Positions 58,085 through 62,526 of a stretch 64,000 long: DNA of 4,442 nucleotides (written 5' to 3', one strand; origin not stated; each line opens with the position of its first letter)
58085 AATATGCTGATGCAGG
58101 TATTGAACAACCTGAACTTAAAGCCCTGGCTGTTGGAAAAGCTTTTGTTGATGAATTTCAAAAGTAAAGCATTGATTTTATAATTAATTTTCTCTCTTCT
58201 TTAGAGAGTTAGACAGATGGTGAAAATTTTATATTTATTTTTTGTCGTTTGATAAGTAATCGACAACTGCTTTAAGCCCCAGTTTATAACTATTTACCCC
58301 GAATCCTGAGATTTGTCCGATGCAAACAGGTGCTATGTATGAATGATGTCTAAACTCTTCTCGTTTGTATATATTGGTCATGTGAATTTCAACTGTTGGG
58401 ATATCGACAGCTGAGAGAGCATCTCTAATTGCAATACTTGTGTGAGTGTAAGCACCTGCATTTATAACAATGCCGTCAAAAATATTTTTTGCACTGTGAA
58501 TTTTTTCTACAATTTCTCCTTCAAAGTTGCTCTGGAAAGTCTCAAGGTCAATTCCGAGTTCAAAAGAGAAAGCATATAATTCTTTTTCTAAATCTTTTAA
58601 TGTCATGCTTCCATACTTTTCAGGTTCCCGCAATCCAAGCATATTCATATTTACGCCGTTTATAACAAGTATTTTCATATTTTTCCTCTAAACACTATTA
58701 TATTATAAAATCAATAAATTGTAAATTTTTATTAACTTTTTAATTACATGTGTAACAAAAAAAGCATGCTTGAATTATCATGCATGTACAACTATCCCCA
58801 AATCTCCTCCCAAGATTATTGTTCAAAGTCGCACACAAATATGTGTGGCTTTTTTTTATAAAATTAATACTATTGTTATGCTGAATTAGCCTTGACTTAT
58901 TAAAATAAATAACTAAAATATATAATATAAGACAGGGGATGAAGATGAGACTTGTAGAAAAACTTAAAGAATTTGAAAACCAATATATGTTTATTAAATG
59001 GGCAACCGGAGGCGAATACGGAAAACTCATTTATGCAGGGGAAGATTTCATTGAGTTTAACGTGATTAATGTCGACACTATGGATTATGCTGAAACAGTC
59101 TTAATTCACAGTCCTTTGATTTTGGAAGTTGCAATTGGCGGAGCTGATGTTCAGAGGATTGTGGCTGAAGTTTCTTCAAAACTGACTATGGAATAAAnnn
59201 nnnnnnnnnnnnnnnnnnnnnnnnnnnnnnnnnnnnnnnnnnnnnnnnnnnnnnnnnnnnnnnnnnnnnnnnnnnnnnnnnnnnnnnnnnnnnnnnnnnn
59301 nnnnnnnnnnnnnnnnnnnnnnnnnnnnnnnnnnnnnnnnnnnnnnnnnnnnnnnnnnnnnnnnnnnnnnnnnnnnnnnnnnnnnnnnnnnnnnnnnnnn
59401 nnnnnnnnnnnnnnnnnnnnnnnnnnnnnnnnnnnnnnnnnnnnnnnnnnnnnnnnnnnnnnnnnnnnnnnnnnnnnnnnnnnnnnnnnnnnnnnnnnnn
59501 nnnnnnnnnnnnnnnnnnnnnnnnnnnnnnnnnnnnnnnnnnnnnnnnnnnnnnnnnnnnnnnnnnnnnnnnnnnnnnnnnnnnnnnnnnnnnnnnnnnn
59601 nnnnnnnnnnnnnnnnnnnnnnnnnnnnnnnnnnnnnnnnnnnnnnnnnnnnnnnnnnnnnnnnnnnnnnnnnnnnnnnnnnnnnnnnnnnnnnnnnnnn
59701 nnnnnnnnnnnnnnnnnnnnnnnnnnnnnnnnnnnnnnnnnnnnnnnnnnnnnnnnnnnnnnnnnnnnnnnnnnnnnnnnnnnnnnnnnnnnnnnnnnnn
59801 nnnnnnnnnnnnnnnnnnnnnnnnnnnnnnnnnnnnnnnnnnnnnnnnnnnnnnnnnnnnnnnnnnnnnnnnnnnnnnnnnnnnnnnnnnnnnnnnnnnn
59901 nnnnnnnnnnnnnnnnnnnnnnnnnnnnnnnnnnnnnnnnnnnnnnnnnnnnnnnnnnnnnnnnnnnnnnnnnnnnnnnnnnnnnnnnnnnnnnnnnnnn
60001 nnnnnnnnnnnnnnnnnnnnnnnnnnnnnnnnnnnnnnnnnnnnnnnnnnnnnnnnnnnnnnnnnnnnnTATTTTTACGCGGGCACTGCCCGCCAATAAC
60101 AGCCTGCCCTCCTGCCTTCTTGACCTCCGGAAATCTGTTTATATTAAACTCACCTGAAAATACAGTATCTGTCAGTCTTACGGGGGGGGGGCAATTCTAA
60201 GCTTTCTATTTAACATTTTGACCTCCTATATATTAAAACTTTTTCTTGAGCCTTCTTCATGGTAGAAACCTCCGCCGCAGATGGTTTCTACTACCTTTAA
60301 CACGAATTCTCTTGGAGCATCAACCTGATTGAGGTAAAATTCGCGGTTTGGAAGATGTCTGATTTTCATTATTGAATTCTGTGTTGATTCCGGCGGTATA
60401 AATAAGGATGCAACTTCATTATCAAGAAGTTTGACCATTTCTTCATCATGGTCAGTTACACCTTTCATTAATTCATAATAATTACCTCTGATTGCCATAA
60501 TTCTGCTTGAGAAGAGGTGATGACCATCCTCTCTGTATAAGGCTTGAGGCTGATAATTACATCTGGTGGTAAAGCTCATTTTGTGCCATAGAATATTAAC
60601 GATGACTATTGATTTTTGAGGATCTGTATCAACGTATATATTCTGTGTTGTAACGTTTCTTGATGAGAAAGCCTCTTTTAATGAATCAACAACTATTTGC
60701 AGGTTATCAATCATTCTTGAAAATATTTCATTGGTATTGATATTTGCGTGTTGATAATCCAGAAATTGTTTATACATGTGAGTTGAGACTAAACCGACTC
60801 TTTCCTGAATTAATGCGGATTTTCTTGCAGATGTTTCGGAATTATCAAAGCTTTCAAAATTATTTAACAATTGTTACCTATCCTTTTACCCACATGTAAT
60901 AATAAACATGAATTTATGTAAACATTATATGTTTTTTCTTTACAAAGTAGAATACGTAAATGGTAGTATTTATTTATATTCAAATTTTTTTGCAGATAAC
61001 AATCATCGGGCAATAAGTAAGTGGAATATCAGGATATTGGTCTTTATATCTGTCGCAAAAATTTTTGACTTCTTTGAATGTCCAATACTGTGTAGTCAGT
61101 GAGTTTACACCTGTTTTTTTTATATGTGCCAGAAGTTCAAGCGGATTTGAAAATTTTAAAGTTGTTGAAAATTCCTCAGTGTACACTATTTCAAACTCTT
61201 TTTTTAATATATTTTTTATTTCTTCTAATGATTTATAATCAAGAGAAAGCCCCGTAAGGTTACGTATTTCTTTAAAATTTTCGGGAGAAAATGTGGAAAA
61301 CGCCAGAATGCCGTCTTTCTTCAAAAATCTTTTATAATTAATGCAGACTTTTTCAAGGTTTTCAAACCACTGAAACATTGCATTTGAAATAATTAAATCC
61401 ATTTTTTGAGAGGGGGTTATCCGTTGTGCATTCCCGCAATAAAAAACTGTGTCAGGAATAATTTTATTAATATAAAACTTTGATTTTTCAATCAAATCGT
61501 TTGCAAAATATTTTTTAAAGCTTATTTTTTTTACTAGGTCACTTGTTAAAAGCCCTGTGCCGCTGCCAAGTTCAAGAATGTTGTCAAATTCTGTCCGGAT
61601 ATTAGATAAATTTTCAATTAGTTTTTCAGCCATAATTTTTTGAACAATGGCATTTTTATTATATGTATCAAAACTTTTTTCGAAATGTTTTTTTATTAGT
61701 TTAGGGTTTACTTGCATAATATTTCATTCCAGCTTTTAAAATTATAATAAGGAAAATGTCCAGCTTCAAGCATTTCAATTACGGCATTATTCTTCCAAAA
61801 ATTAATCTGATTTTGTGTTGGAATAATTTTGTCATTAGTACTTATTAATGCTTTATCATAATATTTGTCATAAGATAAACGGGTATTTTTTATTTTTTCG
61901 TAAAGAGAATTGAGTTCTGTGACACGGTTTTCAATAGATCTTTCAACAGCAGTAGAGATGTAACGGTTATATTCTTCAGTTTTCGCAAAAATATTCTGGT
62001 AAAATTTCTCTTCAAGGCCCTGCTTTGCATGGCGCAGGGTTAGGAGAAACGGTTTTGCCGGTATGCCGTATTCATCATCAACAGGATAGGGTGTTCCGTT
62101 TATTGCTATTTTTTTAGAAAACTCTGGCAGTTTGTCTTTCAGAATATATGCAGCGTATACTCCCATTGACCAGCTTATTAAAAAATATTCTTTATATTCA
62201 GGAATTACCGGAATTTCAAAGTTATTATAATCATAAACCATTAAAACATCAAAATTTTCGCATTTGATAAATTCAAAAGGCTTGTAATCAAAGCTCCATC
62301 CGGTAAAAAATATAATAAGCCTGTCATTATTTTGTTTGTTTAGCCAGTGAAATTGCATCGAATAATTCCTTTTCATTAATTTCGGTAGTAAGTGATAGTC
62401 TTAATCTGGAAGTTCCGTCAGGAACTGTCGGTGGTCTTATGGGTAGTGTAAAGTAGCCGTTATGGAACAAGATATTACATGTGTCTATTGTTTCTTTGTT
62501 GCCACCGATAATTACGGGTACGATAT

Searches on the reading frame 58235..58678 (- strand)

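Call 79: search_protein_families(library=pfam, proteins=[window:58235-58678:-], max_evalue=0.0001)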
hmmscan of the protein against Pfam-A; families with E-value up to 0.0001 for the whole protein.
window:58235-58678:- (147 aa): 1 family
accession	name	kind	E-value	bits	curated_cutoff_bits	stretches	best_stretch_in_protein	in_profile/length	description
PF01220.24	DHquinase_II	-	1.1e-59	200.6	23.3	1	2-138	1-137/138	Dehydroquinase class II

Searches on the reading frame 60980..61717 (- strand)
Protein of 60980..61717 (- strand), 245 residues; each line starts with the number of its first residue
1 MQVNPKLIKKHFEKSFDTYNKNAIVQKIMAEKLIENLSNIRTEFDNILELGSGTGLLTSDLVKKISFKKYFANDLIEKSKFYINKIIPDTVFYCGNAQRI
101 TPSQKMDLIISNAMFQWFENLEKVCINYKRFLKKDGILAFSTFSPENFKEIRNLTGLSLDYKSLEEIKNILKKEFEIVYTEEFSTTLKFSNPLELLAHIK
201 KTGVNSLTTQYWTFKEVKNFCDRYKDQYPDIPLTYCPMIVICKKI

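Call 79: search_protein_families(library=pfam, proteins=[window:60980-61717:-], max_evalue=0.0001)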
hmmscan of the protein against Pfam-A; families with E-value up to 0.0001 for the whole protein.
window:60980-61717:- (245 aa): 5 families
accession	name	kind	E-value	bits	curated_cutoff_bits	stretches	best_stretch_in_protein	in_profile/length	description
PF08241.18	Methyltransf_11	-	9.3e-11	42.7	21.2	1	48-140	1-95/95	Methyltransferase domain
PF13489.12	Methyltransf_23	-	7.2e-08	32.8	27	1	32-146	11-122/164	Methyltransferase domain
PF13649.12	Methyltransf_25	-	7.3e-08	33.4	27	1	47-136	1-97/97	Methyltransferase domain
PF13847.12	Methyltransf_31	-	7.8e-08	32.6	27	1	46-163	6-114/145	Methyltransferase domain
PF08242.18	Methyltransf_12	-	3.5e-06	28.1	30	1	48-138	1-98/98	Methyltransferase domain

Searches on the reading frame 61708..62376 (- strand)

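Call 79: search_protein_families(library=pfam, proteins=[window:61708-62376:-], max_evalue=0.0001)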
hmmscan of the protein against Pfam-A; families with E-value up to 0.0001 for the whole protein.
window:61708-62376:- (222 aa): 1 family
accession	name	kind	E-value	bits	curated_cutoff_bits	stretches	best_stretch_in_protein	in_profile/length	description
PF04301.19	BioG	-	1.1e-31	110.5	27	1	9-217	3-211/213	Pimeloyl-ACP methyl esterase BioG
